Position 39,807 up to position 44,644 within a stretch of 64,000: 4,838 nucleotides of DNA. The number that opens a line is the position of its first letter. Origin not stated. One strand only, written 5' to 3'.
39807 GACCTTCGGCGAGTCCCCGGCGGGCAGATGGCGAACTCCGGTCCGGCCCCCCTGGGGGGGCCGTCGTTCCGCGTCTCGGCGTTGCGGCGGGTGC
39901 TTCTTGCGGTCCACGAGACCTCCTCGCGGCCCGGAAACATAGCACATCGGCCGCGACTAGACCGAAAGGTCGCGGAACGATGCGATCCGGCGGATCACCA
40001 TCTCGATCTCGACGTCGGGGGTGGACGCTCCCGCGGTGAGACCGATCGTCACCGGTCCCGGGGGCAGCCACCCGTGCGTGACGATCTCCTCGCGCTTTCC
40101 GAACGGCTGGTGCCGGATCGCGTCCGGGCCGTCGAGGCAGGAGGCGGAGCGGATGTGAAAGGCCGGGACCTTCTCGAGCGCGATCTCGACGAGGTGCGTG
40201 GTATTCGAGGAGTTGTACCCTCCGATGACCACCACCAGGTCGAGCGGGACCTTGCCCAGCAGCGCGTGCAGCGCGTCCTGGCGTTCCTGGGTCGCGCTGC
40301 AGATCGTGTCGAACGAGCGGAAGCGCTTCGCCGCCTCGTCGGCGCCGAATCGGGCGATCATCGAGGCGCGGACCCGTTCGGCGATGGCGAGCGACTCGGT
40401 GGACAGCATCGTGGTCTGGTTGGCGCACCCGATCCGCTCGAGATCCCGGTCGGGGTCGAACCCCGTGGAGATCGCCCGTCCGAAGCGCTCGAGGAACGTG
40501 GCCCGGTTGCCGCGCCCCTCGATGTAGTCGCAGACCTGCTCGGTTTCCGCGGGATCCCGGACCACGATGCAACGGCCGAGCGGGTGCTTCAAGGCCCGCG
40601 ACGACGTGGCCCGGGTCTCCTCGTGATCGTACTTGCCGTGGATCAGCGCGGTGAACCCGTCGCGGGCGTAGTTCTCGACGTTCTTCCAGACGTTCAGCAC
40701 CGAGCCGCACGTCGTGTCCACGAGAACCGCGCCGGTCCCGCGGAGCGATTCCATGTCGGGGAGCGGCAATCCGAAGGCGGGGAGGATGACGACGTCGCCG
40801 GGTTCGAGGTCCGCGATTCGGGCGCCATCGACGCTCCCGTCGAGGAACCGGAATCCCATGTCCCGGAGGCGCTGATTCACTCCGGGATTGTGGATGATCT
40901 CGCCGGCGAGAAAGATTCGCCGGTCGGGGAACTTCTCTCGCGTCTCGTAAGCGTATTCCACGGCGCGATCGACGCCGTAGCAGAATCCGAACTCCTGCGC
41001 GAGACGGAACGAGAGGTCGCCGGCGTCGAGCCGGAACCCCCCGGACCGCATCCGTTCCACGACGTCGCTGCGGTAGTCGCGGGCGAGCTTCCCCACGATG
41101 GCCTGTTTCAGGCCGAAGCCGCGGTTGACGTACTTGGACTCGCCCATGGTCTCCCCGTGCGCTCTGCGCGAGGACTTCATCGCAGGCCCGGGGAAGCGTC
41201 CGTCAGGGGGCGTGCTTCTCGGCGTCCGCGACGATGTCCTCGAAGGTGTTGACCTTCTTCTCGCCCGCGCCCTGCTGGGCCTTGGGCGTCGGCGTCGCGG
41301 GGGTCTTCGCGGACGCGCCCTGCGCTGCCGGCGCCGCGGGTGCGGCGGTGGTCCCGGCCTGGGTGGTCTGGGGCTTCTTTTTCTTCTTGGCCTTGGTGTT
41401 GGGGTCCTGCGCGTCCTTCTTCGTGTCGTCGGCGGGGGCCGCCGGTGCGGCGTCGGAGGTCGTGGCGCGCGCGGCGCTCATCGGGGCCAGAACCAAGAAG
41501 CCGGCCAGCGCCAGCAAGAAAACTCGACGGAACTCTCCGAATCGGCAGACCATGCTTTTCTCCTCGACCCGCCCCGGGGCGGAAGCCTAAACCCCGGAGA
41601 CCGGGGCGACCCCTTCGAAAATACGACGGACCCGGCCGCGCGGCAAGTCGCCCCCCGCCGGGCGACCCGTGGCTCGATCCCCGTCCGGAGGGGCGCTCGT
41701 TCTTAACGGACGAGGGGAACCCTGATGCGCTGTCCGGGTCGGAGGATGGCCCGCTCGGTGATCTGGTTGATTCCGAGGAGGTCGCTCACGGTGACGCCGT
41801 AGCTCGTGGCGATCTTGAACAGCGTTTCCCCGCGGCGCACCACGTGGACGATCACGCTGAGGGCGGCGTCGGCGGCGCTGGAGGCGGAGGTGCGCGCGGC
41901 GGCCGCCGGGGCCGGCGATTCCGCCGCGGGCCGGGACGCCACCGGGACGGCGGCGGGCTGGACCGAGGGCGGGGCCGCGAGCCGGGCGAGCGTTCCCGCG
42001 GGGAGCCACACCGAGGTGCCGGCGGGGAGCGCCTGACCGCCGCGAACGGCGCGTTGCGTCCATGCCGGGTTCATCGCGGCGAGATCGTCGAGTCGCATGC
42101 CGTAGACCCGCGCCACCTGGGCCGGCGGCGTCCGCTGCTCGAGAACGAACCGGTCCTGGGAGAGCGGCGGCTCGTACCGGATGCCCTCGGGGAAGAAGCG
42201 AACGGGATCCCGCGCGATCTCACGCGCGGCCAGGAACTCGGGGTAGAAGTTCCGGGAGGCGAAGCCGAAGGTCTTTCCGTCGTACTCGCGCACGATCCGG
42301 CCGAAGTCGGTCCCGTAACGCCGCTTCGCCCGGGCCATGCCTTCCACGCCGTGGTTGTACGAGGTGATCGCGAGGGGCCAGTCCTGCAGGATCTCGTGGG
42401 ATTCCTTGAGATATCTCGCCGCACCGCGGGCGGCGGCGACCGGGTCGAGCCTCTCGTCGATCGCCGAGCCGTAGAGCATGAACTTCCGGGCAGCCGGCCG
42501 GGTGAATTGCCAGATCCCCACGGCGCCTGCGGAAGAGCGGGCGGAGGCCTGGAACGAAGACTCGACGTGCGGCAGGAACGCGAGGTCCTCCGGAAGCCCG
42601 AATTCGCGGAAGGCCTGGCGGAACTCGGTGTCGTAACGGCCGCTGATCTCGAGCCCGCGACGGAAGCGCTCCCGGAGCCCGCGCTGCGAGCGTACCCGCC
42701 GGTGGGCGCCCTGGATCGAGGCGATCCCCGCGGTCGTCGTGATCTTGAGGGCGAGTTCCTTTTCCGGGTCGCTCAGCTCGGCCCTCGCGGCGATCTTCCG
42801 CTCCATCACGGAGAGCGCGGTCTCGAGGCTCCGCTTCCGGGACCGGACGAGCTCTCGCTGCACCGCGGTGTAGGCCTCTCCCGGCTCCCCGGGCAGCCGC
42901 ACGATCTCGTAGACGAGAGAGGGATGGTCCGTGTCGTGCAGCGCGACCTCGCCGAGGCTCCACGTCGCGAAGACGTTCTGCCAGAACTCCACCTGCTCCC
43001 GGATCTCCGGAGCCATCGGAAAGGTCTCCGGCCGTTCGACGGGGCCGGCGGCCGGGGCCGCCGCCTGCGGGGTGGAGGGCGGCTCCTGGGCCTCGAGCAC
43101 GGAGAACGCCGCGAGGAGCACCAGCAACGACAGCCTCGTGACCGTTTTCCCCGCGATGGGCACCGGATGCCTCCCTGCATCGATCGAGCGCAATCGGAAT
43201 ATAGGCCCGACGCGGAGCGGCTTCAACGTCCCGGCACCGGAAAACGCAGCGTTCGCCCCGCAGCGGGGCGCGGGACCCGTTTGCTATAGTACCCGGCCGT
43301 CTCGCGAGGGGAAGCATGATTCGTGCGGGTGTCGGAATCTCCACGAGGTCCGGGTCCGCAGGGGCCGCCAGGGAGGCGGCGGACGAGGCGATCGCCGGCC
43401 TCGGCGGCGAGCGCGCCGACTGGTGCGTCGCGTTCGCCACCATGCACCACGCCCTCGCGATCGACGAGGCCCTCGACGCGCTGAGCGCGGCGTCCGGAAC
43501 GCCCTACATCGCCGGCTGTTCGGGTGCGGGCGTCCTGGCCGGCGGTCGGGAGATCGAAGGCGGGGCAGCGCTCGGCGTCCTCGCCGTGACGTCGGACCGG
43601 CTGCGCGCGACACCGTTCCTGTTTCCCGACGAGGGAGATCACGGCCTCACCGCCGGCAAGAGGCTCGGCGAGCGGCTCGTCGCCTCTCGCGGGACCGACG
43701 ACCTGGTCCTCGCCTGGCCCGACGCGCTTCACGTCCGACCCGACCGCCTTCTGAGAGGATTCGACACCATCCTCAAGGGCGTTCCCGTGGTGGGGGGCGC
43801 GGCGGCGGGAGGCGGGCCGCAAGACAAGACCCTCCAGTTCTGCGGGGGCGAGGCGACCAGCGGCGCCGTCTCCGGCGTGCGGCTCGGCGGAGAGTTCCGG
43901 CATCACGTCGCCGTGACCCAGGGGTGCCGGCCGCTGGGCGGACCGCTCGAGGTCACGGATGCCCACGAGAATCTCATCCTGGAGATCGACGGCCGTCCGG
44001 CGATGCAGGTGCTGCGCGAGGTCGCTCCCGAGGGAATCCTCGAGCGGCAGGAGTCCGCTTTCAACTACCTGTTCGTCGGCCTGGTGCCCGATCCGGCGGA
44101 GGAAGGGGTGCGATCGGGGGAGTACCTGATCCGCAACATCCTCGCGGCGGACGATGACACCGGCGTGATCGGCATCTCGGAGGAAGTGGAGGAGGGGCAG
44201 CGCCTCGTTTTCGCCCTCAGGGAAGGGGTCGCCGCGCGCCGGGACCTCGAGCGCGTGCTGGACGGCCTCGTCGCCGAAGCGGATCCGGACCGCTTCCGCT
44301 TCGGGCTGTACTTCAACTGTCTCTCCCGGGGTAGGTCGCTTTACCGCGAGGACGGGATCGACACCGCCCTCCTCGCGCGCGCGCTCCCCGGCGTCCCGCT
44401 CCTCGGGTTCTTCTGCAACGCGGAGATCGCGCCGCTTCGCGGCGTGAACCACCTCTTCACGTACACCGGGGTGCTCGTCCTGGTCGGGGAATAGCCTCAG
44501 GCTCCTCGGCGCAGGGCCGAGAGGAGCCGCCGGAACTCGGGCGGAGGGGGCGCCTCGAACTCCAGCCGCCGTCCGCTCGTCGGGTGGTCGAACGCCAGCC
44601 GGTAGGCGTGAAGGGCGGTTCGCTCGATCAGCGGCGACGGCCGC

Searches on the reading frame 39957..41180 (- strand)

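Call 70: search_protein_families(library=pfam, proteins=[window:39957-41180:-], max_evalue=0.0001)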
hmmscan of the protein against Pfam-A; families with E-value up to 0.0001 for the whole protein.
window:39957-41180:- (407 aa): 1 family
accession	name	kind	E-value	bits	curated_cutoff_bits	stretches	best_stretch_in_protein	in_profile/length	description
PF02401.23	LYTB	-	4.5e-65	220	24.5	1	60-399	3-266/267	LytB protein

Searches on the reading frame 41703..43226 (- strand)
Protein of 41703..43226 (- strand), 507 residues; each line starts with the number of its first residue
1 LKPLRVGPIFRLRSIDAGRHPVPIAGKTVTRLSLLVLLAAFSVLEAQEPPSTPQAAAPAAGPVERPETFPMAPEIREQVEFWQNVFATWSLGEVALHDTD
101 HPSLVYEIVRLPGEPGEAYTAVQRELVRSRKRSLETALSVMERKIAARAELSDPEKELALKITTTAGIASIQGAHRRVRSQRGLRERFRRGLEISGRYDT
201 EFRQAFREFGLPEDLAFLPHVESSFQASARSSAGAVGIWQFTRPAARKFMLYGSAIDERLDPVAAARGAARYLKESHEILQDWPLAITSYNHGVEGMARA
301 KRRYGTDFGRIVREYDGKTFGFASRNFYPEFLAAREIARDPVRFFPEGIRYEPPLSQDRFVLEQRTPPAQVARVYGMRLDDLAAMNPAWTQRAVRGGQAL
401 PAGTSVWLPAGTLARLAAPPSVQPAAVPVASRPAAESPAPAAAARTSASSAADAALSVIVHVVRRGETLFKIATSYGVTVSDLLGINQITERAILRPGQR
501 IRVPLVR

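Call 70: search_protein_families(library=pfam, proteins=[window:41703-43226:-], max_evalue=0.0001)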
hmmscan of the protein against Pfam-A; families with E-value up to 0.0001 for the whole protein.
window:41703-43226:- (507 aa): 2 families
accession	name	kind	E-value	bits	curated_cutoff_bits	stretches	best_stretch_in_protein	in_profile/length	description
PF01464.25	SLT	-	1.1e-18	67.4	21.3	1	212-305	14-109/117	Transglycosylase SLT domain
PF01476.26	LysM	-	5.1e-14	52.4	20.9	1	461-504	1-43/43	LysM domain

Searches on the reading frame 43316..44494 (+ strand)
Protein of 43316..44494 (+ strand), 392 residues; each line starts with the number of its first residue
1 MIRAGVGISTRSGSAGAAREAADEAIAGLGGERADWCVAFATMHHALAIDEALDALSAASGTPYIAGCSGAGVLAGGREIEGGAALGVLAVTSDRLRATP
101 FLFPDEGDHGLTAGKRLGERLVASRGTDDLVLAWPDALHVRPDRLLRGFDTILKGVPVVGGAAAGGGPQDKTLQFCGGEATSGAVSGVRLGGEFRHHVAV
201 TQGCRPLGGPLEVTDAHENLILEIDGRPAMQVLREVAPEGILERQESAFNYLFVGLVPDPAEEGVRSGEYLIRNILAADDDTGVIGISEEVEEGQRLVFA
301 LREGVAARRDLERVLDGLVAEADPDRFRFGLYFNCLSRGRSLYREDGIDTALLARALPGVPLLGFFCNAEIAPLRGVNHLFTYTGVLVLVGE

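Call 70: search_protein_families(library=pfam, proteins=[window:43316-44494:+], max_evalue=0.0001)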
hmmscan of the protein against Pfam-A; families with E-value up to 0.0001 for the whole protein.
window:43316-44494:+ (392 aa): 2 families
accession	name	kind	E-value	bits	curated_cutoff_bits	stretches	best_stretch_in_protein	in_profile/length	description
PF08495.15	FIST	-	2.9e-36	125.6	23.2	1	36-227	2-189/189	FIST N domain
PF10442.14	FIST_C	-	3.1e-21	76.3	28.5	1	229-373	1-131/131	FIST C domain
